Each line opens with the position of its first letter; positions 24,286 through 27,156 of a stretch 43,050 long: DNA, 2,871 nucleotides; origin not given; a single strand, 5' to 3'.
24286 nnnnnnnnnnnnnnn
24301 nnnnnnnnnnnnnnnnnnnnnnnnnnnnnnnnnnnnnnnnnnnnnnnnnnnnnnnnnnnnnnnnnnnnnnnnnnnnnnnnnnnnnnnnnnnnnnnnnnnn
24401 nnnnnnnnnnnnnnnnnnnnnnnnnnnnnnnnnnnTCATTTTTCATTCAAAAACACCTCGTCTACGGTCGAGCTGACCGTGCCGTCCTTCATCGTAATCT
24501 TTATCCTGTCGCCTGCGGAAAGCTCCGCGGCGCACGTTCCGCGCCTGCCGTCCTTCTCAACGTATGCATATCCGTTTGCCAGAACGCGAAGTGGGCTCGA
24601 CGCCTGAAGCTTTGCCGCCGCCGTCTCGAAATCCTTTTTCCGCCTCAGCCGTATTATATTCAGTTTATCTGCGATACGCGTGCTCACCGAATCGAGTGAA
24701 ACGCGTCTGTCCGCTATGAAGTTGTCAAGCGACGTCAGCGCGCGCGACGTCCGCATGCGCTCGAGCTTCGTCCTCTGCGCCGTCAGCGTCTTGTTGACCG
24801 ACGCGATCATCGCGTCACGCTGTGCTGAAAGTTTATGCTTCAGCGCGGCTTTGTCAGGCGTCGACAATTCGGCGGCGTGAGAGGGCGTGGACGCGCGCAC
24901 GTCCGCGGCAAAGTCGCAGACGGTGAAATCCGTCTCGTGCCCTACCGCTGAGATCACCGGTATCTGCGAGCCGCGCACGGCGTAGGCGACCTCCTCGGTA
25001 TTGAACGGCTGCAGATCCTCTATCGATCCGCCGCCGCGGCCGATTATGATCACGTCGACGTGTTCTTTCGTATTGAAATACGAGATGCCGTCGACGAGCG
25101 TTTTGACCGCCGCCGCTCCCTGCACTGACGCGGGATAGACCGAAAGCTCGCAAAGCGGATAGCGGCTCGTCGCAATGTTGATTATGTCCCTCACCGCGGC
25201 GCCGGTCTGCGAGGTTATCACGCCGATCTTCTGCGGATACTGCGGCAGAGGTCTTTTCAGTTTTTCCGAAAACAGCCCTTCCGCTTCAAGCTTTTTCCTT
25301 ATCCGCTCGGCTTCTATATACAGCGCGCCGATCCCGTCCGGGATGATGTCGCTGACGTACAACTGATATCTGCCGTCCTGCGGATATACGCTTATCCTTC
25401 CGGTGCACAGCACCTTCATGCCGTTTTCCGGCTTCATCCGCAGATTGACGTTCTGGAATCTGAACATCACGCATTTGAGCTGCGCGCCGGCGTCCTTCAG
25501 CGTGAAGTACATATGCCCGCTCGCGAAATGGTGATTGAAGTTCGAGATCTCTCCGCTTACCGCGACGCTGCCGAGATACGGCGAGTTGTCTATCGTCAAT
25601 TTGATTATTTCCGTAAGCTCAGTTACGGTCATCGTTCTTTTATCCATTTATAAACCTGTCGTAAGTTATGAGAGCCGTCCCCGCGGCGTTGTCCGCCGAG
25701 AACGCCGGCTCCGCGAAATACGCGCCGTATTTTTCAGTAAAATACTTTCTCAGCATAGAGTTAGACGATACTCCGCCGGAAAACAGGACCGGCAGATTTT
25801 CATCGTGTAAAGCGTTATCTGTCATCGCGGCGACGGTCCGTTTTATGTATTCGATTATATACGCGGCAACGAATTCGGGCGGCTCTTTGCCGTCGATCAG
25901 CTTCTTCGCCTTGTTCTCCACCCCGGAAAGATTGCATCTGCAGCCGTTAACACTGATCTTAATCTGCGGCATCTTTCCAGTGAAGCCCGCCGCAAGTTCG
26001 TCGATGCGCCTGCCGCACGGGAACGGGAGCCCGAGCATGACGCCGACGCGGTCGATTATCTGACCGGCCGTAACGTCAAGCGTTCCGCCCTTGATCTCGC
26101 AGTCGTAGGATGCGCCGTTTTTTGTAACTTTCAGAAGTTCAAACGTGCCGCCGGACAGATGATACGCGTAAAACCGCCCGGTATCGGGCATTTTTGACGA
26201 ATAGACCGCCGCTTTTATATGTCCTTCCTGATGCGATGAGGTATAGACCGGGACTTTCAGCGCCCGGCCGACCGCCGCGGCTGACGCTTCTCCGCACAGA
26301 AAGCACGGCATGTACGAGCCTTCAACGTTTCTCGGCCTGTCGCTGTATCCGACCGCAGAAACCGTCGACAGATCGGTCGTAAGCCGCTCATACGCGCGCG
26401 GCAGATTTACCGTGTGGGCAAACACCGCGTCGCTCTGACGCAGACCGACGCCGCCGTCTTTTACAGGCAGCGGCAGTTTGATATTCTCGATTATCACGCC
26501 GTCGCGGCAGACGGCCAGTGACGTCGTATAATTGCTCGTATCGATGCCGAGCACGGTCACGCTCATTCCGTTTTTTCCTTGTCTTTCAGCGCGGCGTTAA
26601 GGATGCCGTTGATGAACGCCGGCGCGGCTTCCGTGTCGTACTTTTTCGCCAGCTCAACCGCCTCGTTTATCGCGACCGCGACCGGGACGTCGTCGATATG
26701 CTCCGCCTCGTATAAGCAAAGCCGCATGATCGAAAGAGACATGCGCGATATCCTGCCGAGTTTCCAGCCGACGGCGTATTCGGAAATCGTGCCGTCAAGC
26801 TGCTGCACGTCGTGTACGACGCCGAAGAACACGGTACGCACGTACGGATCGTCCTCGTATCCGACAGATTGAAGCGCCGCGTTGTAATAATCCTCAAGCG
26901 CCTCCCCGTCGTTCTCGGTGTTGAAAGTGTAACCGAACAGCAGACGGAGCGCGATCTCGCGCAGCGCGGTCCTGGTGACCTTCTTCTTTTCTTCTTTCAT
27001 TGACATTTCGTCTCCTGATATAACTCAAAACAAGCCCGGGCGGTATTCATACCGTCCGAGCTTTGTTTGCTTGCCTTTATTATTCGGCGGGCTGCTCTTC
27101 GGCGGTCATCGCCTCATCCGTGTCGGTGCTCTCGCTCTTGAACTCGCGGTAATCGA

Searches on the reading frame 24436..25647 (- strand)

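Call 3: search_protein_families(library=pfam, proteins=[window:24436-25647:-], max_evalue=0.01)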
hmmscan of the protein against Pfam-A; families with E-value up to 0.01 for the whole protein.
window:24436-25647:- (403 aa): 3 families
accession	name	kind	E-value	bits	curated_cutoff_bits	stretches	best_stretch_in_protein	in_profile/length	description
PF02601.20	Exonuc_VII_L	-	2.1e-84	284.1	35.9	2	125-329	1-203/315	Exonuclease VII, large subunit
PF13742.12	tRNA_anti_2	-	5.7e-31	107.1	27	1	6-101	1-94/95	OB-fold nucleic acid binding domain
PF01336.31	tRNA_anti-codon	-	4.4e-10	39.8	27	1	28-102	1-73/75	OB-fold nucleic acid binding domain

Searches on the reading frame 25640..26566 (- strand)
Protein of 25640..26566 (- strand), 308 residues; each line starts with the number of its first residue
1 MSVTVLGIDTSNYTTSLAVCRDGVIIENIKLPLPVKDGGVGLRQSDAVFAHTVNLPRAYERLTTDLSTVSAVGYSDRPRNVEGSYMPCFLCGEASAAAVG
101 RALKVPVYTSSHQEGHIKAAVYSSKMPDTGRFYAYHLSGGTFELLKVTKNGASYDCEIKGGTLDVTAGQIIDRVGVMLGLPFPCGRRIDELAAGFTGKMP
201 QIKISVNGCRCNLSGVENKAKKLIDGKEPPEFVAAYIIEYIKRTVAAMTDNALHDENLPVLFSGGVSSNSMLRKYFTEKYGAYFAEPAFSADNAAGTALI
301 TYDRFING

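Call 3: search_protein_families(library=pfam, proteins=[window:25640-26566:-], max_evalue=0.01)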
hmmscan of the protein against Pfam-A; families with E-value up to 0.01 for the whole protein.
window:25640-26566:- (308 aa): 1 family
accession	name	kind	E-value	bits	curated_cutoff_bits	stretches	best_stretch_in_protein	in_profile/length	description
PF00814.31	TsaD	-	4e-18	66.5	24.8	1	50-298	28-263/264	tRNA N6-adenosine threonylcarbamoyltransferase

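Call 4: search_protein_families(library=ncbifam, proteins=[window:25640-26566:-], max_evalue=0.01)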
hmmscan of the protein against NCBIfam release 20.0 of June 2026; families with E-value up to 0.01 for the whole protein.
window:25640-26566:- (308 aa): 5 families
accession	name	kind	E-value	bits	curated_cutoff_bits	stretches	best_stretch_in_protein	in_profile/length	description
TIGR03723.1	T6A_TsaD_YgjD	equivalog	1.1e-26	93.8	296.1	1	5-304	1-312/314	tRNA (adenosine(37)-N6)-threonylcarbamoyltransferase complex transferase subunit TsaD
TIGR00329.1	gcp_kae1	subfamily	9.8e-26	90.7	207.8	1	6-295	1-302/305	tRNA (adenosine(37)-N6)-threonylcarbamoyltransferase complex transferase subunit TsaD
TIGR03722.2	arch_KAE1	equivalog_domain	2.7e-23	82.6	375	1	5-300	1-292/323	KEOPS complex N(6)-L-threonylcarbamoyladenine synthase Kae1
NF007174.0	PRK09605.1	equivalog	1.9e-19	69.5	447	1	4-301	2-295/535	bifunctional N(6)-L-threonylcarbamoyladenine synthase/serine/threonine protein kinase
TIGR00241.1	CoA_E_activ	domain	0.00094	18.8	125.4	0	226-283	175-230/248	acyl-CoA dehydratase activase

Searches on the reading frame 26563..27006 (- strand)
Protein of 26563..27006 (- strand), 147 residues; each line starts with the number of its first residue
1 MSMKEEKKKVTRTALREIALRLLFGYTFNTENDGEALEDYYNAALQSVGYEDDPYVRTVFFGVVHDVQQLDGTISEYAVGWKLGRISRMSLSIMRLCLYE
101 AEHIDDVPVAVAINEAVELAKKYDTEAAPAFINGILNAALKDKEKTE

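Call 3: search_protein_families(library=pfam, proteins=[window:26563-27006:-], max_evalue=0.01)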
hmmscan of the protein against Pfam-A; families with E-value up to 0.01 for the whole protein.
window:26563-27006:- (147 aa): 1 family
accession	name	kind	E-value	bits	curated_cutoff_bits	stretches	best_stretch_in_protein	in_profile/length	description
PF01029.23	NusB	-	2.8e-31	109.1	23.1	1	15-140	3-132/133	NusB family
